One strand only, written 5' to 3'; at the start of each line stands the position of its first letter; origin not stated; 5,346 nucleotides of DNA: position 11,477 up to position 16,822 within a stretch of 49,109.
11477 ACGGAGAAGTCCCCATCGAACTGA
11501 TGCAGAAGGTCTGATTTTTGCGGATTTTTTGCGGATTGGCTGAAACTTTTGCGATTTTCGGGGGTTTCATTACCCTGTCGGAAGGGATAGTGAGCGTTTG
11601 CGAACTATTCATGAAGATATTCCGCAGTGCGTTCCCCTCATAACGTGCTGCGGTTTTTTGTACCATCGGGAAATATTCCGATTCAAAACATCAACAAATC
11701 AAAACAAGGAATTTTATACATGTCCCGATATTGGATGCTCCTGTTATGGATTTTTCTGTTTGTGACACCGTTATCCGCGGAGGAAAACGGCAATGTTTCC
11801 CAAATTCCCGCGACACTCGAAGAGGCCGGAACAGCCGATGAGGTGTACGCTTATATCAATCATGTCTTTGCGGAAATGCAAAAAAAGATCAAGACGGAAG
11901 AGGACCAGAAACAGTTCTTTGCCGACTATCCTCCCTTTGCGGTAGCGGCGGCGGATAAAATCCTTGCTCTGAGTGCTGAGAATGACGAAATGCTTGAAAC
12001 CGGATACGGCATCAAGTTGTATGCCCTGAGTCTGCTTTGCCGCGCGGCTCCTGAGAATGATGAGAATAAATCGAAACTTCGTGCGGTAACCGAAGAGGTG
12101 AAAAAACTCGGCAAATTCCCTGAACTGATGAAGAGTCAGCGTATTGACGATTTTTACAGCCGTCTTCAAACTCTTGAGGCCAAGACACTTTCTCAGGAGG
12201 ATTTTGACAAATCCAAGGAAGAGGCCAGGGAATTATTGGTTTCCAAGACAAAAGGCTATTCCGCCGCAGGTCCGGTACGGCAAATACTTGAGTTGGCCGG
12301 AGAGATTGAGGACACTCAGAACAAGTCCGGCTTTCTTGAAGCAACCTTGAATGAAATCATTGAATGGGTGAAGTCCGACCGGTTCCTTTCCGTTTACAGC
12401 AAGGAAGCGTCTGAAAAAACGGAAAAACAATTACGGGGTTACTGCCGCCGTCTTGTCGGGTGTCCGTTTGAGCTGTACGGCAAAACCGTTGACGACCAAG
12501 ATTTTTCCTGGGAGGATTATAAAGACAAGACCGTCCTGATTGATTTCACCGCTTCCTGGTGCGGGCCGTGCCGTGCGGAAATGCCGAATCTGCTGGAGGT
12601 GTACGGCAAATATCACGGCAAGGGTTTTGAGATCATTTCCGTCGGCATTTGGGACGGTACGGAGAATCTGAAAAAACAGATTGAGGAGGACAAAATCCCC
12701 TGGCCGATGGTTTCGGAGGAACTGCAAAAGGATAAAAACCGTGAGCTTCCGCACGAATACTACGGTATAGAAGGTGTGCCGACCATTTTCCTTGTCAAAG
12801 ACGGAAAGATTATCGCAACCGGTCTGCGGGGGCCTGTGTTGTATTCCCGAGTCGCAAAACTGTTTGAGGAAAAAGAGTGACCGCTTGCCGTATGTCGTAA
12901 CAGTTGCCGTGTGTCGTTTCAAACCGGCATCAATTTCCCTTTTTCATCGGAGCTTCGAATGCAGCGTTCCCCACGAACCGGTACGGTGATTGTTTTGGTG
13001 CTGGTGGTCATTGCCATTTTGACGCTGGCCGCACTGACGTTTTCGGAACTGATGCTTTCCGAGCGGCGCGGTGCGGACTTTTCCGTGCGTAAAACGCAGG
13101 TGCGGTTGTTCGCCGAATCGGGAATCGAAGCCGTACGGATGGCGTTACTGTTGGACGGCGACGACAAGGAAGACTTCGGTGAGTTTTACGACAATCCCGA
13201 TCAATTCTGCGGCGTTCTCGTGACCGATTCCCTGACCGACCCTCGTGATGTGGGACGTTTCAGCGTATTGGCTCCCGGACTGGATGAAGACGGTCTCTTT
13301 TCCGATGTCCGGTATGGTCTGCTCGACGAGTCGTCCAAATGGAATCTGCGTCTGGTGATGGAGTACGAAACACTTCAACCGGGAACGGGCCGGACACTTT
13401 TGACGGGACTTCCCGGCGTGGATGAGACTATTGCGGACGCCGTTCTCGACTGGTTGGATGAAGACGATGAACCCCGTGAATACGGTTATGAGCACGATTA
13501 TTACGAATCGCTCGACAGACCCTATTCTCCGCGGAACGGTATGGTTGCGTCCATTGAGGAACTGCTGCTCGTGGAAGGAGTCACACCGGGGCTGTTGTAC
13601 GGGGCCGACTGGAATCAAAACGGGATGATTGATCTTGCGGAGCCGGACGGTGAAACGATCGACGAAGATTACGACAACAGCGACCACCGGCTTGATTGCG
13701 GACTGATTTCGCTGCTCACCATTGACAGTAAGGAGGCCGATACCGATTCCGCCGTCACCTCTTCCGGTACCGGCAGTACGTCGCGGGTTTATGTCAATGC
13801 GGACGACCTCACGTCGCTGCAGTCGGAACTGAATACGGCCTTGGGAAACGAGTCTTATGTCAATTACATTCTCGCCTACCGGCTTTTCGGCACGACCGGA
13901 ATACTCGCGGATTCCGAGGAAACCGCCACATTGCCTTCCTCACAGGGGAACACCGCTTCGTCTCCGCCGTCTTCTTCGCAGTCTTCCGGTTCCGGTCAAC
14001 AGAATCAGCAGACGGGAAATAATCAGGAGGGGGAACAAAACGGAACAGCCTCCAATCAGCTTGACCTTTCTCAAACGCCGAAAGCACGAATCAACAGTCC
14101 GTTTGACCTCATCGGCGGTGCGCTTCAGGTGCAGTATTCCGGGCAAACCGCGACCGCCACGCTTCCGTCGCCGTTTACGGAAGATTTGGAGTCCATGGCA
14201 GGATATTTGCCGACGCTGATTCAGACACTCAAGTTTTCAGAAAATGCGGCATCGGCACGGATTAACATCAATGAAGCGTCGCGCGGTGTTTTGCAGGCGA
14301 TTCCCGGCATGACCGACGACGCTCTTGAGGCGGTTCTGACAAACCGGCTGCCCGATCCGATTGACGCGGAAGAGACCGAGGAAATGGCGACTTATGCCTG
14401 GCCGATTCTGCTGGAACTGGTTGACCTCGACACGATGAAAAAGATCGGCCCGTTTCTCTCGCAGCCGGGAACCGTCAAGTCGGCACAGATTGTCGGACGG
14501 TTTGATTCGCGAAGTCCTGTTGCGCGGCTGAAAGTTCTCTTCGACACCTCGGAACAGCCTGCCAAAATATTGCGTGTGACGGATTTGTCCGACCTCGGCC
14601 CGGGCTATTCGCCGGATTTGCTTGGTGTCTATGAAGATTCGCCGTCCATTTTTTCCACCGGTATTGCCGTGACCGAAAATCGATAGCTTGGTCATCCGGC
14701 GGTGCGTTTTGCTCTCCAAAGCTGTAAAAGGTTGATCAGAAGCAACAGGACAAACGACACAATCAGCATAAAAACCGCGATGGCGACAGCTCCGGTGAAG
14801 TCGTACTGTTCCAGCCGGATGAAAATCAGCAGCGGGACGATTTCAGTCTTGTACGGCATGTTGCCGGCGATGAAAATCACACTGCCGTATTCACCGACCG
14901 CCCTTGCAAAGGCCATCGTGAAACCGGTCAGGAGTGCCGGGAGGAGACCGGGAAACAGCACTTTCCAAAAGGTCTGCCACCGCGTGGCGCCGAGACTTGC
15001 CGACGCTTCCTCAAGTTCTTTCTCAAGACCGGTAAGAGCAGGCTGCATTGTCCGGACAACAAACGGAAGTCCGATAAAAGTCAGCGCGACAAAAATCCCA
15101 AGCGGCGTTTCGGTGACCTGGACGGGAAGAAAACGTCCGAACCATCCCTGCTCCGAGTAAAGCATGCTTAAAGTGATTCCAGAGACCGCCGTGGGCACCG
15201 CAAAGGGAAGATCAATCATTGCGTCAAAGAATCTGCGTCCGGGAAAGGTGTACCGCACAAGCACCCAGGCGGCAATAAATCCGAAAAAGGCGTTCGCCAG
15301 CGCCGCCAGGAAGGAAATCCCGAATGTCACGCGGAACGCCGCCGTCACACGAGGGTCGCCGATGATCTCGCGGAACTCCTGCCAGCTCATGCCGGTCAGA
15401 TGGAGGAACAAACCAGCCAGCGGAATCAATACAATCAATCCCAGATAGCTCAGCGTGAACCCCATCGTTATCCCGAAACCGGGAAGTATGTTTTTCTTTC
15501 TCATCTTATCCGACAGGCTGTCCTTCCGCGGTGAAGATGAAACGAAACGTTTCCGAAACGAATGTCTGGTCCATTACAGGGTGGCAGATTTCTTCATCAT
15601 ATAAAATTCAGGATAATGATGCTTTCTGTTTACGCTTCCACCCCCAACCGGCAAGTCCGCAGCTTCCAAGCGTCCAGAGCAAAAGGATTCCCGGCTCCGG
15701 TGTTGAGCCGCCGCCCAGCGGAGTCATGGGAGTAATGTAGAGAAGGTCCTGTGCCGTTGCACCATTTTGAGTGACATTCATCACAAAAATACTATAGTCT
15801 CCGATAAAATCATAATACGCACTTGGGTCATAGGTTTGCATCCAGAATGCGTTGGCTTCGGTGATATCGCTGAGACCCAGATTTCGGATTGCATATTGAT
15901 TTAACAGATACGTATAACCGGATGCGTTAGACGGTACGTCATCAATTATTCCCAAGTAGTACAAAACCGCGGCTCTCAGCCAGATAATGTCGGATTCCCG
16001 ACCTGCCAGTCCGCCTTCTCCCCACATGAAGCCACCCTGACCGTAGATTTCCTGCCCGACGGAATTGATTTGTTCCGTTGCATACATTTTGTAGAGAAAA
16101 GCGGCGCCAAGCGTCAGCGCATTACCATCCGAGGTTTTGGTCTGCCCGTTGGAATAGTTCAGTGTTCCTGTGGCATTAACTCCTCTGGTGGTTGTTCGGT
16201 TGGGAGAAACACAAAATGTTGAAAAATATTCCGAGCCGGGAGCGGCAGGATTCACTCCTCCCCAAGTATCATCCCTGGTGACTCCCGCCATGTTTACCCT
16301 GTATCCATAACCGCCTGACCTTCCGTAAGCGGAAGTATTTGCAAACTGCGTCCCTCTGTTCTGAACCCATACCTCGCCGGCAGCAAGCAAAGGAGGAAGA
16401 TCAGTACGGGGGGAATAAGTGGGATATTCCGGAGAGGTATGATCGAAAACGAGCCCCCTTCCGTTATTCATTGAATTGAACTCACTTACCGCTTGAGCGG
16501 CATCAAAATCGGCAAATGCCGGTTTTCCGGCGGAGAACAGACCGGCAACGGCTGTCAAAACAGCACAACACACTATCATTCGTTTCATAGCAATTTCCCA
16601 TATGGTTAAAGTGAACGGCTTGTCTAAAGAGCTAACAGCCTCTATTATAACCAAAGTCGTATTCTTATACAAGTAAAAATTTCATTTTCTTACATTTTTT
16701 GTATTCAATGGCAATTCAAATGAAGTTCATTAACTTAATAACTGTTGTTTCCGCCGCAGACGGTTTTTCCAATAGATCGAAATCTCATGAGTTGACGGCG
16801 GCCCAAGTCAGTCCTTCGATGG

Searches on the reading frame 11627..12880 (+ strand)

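Call 61: search_protein_families(library=pfam, proteins=[window:11627-12880:+], max_evalue=0.001)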
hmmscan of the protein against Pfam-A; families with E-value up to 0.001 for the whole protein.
window:11627-12880:+ (417 aa): 6 families
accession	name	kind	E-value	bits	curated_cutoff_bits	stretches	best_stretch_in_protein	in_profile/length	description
PF00578.27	AhpC-TSA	-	5.9e-15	55.7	26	1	286-396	11-121/124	AhpC/TSA family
PF08534.16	Redoxin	-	1.9e-13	50.9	26.6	1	282-399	10-132/148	Redoxin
PF13905.12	Thioredoxin_8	-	1.1e-11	45.3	27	1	301-392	2-90/94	Thioredoxin-like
PF00085.26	Thioredoxin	-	1.7e-11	44.4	23.5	1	290-340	7-57/103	Thioredoxin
PF13098.12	Thioredoxin_2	-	6.5e-09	36.5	27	1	301-402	6-93/104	Thioredoxin-like domain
PF00255.25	GSHPx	-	9.6e-05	22.4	27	1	282-338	3-58/108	Glutathione peroxidase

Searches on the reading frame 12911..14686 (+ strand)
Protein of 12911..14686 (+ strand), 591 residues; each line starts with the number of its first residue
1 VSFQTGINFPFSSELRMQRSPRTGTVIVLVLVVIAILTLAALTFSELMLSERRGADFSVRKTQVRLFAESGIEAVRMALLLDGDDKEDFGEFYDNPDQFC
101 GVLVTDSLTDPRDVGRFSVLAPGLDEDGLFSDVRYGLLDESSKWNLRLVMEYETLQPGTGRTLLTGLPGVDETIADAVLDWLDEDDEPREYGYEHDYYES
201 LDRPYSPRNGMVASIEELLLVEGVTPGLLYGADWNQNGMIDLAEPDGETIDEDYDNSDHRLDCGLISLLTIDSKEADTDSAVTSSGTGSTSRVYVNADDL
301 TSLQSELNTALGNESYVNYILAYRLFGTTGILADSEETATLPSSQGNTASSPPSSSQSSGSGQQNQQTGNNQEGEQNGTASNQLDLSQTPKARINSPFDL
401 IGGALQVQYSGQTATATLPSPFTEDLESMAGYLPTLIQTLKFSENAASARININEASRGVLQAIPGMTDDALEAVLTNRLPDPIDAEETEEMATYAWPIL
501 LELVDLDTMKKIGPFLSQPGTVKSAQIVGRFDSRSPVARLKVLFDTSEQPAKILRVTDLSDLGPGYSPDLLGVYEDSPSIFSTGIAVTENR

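Call 61: search_protein_families(library=pfam, proteins=[window:12911-14686:+], max_evalue=0.001)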
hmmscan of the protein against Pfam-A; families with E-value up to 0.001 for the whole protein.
window:12911-14686:+ (591 aa): 1 family
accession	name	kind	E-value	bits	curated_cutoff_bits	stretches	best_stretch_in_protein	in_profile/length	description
PF21687.3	T2SSK_1st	-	2.9e-15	57.3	26.2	1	169-228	35-94/107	Type II secretion system (T2SS), protein K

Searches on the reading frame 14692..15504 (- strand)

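Call 61: search_protein_families(library=pfam, proteins=[window:14692-15504:-], max_evalue=0.001)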
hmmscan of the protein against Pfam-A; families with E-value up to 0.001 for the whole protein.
window:14692-15504:- (270 aa): 1 family
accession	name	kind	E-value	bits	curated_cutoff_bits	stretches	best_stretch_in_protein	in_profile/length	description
PF00528.27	BPD_transp_1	-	3.8e-23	82.6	26.4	1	73-267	3-181/184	Binding-protein-dependent transport system inner membrane component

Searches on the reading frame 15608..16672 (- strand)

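Call 61: search_protein_families(library=pfam, proteins=[window:15608-16672:-], max_evalue=0.001)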
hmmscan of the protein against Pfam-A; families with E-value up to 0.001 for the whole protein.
window:15608-16672:- (354 aa): 1 family
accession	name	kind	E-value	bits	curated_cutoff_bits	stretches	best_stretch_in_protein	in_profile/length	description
PF07589.16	PEP-CTERM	-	0.00029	21.2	20.7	1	323-348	1-24/24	PEP-CTERM motif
